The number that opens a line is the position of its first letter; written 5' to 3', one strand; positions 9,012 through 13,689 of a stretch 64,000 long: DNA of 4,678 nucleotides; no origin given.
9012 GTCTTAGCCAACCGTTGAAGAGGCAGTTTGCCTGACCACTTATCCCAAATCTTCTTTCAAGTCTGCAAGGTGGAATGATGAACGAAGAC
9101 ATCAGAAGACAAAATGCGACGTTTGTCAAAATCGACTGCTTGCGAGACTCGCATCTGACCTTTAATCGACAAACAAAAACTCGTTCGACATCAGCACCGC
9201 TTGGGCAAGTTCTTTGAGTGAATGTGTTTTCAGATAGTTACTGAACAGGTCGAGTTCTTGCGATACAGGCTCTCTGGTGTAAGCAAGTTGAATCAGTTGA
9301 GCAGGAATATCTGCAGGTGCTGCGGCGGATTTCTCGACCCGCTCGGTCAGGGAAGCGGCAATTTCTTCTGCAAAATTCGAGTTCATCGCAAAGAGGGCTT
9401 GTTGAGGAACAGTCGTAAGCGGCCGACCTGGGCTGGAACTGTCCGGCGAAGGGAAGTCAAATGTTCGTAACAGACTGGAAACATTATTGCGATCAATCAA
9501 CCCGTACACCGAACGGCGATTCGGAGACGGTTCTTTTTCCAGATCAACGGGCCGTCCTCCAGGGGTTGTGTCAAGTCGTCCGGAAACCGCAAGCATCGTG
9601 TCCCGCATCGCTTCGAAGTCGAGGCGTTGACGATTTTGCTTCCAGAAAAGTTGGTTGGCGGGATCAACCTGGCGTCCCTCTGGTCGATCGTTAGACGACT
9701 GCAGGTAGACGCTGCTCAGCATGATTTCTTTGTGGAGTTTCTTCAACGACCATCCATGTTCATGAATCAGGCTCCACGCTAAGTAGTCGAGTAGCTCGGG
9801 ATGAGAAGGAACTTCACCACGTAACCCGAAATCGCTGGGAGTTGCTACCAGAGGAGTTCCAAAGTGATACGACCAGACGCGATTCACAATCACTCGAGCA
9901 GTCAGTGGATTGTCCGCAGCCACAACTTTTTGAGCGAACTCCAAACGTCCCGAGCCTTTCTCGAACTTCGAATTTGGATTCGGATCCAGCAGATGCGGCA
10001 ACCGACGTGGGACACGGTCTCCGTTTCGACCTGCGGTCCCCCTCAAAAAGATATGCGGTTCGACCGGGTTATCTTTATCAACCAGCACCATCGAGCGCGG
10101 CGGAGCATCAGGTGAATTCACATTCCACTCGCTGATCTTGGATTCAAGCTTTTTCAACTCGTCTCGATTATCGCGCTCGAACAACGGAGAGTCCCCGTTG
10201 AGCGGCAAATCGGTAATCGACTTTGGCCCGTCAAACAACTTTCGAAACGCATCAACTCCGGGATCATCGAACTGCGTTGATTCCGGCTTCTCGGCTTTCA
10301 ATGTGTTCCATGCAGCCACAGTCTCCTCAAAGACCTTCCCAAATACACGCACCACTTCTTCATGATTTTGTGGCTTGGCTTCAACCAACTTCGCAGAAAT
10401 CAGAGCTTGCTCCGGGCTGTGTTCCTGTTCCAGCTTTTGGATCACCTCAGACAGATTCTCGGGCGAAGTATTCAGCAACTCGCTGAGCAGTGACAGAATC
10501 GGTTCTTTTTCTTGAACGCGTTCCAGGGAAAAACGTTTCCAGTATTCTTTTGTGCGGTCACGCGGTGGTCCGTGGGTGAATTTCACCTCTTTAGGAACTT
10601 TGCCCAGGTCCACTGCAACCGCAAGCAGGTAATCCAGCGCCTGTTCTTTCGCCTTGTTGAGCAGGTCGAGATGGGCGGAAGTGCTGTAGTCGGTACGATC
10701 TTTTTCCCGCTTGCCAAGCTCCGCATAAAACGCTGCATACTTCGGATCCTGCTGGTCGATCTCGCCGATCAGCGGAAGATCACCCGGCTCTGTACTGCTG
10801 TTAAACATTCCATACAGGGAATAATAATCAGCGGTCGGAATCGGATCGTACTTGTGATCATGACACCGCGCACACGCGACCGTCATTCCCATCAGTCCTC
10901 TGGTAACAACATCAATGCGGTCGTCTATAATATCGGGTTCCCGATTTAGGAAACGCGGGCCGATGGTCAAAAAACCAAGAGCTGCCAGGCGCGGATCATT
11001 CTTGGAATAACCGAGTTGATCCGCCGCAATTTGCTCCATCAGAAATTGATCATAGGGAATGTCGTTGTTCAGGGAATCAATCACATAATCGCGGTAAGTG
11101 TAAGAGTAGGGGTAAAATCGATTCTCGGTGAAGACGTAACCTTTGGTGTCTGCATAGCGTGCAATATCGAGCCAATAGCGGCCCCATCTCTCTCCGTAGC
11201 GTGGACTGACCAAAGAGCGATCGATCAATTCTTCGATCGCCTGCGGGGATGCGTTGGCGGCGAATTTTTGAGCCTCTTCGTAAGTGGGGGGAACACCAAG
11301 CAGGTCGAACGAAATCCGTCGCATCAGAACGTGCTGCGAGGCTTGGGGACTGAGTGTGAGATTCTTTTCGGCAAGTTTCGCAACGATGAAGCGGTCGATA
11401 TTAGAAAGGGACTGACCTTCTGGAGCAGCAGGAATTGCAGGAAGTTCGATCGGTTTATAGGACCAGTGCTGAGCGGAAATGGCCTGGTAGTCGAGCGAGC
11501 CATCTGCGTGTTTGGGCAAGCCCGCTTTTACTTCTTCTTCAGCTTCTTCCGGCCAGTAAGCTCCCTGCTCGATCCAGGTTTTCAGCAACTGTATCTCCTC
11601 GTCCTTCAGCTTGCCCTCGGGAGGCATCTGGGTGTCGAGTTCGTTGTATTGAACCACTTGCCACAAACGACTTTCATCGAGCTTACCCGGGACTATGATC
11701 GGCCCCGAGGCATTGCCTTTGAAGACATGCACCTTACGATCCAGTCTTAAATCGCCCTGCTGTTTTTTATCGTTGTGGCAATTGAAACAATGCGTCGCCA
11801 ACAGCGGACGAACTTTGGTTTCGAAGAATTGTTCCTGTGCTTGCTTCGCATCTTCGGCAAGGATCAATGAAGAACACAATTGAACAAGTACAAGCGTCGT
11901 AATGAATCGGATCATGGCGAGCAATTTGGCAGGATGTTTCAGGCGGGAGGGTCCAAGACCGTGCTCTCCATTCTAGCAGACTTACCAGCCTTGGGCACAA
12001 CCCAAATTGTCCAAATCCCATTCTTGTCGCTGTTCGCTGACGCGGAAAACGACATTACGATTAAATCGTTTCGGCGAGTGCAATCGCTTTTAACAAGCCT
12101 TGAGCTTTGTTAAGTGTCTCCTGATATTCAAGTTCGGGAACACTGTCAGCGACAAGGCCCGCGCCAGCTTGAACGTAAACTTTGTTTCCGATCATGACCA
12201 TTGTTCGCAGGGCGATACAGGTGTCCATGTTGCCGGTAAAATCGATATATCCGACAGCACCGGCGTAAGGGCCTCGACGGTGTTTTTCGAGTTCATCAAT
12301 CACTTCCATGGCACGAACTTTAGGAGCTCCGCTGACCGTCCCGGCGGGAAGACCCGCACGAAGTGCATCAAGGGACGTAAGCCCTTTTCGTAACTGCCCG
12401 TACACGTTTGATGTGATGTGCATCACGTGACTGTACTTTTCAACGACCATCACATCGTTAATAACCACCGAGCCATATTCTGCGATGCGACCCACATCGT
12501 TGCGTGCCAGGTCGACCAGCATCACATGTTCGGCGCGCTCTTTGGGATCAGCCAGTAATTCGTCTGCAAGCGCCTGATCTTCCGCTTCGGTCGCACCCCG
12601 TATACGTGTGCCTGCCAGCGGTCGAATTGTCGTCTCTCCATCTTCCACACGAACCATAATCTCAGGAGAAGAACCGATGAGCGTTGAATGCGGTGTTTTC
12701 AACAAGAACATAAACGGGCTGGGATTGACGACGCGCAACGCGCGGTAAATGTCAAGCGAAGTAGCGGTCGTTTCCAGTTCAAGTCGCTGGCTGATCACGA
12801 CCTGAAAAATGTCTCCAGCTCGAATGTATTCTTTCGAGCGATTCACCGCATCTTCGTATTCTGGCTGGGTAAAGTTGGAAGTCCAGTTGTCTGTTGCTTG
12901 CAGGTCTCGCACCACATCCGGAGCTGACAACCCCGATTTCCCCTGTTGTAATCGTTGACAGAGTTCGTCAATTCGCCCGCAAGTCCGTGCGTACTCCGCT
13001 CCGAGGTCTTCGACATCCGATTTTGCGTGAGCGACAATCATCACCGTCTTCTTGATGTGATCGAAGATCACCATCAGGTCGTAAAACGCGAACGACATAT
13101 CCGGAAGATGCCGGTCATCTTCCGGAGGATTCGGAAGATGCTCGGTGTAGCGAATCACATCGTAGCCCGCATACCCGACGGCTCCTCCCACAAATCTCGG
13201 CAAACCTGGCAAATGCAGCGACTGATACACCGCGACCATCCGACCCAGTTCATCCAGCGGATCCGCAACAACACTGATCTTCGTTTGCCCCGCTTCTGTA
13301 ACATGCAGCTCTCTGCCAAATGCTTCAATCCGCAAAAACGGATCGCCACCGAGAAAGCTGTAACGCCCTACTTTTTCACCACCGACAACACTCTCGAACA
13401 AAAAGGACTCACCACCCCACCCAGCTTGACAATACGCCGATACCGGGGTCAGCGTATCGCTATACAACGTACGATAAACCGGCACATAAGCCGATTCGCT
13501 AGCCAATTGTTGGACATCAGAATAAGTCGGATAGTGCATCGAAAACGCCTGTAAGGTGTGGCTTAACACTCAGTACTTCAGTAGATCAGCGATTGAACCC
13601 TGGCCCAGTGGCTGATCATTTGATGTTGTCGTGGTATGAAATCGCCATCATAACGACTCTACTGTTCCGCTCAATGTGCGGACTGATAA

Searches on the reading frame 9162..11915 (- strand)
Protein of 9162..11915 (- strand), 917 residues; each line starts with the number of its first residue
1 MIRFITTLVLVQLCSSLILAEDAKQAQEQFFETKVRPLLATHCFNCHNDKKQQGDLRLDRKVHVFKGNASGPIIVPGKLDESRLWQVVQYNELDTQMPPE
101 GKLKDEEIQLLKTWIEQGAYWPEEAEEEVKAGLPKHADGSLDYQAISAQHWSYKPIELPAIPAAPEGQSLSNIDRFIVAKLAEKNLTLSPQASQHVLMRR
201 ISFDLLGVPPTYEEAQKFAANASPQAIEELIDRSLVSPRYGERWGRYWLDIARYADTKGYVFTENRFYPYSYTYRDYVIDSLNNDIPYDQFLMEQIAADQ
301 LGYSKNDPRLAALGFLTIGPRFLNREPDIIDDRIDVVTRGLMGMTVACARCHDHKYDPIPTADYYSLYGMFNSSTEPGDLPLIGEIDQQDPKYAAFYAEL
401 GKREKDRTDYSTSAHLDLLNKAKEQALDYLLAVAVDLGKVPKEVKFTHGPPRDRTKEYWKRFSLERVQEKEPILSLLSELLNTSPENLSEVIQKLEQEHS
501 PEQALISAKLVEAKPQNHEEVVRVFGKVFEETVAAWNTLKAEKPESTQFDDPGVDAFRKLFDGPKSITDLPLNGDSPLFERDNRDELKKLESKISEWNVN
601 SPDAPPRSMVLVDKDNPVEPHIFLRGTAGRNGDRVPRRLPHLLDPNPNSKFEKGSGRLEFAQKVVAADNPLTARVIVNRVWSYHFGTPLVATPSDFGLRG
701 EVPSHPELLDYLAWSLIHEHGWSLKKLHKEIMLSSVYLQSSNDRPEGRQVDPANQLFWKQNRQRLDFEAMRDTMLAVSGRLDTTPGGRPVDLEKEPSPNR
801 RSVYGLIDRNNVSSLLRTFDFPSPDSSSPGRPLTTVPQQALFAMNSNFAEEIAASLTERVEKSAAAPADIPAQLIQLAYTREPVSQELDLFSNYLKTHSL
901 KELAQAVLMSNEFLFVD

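Call 34: search_protein_families(library=pfam, proteins=[window:9162-11915:-], max_evalue=0.00001)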
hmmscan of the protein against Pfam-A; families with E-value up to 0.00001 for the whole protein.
window:9162-11915:- (917 aa): 3 families
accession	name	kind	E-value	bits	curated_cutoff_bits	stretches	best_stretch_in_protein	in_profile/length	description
PF07587.16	PSD1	-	2.6e-78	263.2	28.5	1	656-894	1-243/244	Protein of unknown function (DUF1553)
PF07583.16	PSCyt2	-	1.4e-71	241.2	29.8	1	172-375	1-208/209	Protein of unknown function (DUF1549)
PF07635.16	PSCyt1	-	4.5e-17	62.9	22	1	43-101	1-59/59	Planctomycete cytochrome C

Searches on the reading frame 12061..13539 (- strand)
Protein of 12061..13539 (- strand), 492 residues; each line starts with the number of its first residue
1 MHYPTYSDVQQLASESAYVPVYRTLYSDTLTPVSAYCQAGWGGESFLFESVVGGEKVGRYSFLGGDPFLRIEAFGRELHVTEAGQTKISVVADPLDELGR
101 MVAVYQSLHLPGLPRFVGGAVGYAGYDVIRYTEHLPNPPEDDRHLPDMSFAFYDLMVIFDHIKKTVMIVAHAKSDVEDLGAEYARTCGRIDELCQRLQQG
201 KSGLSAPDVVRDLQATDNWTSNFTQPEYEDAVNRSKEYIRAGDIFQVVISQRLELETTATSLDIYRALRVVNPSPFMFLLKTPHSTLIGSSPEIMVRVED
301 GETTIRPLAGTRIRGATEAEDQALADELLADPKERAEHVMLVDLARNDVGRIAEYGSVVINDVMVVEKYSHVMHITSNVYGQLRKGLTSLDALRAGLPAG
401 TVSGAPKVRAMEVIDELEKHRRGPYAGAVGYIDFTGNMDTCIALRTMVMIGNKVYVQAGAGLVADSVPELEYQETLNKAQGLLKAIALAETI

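Call 34: search_protein_families(library=pfam, proteins=[window:12061-13539:-], max_evalue=0.00001)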
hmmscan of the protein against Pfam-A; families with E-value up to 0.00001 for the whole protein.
window:12061-13539:- (492 aa): 2 families
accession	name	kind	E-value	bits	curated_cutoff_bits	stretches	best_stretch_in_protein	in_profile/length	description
PF00425.24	Chorismate_bind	-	1.9e-91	306.6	27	1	225-478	2-257/257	chorismate binding enzyme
PF04715.19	Anth_synt_I_N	-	2.7e-34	118.9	23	1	28-167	1-139/140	Anthranilate synthase component I, N terminal region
